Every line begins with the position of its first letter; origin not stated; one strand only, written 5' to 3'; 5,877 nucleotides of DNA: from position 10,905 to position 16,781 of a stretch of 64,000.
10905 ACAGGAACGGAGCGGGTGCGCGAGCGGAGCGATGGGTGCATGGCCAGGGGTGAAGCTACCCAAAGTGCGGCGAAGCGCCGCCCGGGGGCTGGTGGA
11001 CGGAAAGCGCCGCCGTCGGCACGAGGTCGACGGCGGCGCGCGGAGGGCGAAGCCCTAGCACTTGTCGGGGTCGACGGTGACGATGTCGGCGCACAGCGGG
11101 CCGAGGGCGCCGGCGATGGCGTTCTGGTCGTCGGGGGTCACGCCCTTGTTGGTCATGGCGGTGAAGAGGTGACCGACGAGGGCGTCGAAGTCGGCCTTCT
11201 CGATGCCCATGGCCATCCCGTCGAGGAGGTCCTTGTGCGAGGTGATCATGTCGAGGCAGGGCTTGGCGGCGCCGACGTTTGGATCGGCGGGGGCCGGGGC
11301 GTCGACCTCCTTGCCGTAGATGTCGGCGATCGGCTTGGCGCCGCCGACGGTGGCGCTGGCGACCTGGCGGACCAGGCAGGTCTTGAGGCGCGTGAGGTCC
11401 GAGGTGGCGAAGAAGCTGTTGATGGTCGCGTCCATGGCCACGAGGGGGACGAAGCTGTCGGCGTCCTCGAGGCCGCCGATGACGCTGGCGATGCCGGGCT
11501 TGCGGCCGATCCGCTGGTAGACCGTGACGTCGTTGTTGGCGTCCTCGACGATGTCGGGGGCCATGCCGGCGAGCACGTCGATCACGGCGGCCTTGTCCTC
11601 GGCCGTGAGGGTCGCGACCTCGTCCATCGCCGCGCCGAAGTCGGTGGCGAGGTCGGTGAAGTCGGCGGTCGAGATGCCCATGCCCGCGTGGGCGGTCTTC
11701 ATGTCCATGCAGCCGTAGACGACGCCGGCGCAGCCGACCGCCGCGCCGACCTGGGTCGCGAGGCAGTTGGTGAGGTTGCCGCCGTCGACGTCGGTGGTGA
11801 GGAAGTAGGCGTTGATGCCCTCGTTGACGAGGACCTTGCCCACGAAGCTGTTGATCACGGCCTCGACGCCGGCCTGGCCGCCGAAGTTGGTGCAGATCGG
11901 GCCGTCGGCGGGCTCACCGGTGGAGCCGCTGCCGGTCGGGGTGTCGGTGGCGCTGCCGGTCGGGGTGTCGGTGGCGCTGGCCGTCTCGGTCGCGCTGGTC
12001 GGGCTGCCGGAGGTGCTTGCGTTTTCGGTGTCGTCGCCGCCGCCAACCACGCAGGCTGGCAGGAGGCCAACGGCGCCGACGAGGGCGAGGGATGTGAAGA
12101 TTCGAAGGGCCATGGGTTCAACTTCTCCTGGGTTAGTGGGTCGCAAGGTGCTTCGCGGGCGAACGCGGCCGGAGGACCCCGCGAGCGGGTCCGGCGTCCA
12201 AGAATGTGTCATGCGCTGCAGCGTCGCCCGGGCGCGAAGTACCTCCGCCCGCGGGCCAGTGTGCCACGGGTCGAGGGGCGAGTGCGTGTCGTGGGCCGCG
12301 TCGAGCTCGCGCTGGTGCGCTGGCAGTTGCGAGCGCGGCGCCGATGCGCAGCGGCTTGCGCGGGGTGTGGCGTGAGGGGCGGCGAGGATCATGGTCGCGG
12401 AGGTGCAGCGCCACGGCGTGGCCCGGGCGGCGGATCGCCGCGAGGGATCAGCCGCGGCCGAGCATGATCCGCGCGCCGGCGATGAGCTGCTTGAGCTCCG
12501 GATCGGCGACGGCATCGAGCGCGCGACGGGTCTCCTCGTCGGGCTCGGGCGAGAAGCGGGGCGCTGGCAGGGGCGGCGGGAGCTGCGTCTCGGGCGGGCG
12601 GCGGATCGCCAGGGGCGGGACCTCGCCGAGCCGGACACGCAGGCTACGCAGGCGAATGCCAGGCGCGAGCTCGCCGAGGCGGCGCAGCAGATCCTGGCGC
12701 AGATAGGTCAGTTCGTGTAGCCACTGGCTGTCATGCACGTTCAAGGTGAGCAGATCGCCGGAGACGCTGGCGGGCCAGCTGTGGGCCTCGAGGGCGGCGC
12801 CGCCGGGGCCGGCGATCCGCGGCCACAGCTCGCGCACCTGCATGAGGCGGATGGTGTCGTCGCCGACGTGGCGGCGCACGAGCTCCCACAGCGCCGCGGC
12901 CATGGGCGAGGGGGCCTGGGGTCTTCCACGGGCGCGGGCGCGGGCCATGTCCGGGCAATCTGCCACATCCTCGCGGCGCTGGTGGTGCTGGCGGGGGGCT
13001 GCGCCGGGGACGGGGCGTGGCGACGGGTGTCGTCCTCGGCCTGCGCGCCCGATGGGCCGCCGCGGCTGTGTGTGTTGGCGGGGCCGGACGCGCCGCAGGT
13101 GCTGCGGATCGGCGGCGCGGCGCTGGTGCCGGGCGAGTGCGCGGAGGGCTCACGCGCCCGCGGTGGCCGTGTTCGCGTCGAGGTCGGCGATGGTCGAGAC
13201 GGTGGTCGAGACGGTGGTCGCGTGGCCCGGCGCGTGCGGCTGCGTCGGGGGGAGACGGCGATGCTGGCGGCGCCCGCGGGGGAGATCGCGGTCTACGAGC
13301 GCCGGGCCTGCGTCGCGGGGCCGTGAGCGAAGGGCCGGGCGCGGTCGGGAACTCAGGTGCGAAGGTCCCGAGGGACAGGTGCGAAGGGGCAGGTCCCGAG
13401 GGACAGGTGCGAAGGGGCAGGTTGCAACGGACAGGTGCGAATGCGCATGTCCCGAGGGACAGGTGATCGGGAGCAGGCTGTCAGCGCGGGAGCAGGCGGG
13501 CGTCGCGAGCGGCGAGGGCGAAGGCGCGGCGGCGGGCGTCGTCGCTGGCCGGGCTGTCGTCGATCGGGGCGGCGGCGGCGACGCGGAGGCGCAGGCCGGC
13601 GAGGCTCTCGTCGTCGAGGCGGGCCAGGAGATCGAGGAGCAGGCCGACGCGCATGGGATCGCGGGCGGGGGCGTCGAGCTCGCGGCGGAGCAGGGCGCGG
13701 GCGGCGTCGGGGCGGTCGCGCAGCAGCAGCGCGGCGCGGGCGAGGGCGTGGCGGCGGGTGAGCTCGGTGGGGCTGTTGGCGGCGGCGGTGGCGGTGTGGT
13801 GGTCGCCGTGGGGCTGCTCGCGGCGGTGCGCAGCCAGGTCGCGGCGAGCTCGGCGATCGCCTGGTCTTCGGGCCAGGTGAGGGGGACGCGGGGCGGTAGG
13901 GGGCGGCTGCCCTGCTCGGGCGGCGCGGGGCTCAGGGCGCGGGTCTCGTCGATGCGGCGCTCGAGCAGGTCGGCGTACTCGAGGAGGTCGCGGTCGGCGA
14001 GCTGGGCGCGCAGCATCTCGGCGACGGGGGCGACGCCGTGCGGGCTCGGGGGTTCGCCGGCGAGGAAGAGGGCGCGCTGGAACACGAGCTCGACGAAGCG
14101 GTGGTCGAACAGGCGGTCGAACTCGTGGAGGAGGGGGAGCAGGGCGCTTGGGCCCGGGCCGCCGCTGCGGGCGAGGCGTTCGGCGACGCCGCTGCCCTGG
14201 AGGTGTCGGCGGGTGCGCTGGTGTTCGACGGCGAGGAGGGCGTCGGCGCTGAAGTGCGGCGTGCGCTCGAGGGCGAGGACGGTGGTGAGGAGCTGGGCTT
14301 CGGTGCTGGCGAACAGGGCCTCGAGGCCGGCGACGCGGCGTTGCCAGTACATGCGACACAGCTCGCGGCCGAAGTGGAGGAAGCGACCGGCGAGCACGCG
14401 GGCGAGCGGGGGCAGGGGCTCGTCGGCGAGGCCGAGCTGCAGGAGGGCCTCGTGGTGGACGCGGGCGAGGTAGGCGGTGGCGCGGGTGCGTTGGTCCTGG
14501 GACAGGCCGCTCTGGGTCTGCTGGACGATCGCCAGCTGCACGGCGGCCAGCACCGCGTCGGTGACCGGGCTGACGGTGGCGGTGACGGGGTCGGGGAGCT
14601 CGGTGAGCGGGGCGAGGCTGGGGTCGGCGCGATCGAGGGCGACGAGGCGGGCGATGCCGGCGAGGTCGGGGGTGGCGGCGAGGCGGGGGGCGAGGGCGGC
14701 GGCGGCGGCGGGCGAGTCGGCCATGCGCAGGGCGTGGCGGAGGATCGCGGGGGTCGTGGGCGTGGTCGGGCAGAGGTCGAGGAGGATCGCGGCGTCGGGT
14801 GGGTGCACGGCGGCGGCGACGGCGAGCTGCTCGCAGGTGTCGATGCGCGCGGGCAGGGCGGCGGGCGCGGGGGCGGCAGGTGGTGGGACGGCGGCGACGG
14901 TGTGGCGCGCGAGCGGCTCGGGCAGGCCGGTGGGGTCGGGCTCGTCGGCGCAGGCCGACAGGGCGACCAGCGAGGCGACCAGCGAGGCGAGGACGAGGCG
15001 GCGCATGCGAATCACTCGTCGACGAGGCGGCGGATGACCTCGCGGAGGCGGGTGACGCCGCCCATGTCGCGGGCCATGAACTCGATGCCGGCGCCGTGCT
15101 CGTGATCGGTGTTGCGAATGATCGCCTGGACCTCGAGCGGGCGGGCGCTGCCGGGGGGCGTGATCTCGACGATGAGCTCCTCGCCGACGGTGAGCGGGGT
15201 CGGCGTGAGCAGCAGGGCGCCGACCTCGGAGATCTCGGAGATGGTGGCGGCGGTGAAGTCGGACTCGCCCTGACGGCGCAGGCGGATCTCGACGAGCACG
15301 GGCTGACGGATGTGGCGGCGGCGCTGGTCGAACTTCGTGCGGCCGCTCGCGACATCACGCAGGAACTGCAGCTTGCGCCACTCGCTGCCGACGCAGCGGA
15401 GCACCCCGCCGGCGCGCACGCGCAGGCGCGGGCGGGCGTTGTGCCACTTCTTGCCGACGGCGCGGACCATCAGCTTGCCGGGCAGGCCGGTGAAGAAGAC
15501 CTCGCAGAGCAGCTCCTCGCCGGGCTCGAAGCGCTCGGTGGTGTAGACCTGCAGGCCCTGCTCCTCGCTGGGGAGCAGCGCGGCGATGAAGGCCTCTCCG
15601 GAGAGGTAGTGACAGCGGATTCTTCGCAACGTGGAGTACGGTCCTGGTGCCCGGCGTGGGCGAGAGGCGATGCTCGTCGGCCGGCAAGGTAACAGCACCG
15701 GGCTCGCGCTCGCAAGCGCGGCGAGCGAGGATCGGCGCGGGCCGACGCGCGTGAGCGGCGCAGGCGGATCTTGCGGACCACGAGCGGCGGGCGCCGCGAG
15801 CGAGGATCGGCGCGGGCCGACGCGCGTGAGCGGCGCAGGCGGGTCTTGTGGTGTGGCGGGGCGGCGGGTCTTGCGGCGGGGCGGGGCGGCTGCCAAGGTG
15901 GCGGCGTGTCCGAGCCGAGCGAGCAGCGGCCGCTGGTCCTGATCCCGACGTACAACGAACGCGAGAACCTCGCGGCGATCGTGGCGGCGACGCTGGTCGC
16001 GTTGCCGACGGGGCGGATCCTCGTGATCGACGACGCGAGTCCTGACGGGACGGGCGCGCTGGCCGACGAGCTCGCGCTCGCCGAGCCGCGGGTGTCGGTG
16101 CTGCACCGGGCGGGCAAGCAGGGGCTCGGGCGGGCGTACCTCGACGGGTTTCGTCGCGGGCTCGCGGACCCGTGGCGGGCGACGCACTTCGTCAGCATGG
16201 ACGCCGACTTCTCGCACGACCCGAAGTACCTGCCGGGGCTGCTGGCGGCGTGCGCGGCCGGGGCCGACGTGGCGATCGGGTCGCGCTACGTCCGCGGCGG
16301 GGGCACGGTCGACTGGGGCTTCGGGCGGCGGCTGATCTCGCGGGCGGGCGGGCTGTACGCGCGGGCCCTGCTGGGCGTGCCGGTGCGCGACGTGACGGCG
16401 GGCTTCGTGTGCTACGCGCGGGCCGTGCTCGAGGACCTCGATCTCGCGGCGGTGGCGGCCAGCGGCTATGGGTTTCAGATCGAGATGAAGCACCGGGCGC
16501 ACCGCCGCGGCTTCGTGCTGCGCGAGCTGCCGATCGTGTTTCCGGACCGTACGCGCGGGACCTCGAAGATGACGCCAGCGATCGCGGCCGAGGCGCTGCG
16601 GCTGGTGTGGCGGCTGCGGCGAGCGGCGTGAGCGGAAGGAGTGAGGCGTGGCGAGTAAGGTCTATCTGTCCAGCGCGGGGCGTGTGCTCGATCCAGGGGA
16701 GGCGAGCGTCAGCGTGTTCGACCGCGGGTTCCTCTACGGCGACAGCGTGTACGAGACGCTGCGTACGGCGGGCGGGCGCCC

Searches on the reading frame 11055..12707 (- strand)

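Call 84: search_protein_families(library=pfam, proteins=[window:11055-12707:-], max_evalue=0.0001)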
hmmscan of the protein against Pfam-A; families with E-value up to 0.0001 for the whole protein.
window:11055-12707:- (550 aa): 1 family
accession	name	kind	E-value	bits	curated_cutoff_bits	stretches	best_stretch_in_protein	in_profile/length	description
PF01152.27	Bac_globin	-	1.3e-05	25.8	21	0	274-382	5-115/121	Bacterial-like globin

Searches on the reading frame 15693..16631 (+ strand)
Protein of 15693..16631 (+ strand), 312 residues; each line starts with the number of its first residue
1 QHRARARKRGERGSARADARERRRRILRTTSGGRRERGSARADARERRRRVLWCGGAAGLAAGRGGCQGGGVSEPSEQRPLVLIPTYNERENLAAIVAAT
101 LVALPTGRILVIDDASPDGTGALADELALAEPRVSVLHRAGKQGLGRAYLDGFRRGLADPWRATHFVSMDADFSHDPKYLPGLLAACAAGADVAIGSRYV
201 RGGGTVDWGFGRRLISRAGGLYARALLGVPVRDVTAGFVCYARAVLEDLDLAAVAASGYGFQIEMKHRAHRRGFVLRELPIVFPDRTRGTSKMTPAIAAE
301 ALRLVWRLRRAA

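Call 84: search_protein_families(library=pfam, proteins=[window:15693-16631:+], max_evalue=0.0001)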
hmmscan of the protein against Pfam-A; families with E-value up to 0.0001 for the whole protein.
window:15693-16631:+ (312 aa): 2 families
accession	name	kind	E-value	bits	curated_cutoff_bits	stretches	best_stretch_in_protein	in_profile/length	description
PF00535.33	Glycos_transf_2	-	6.2e-26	91.8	23.3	1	82-249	2-167/168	Glycosyl transferase family 2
PF13641.12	Glyco_tranf_2_3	-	7.7e-05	23.2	27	0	81-274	4-199/230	Glycosyltransferase like family 2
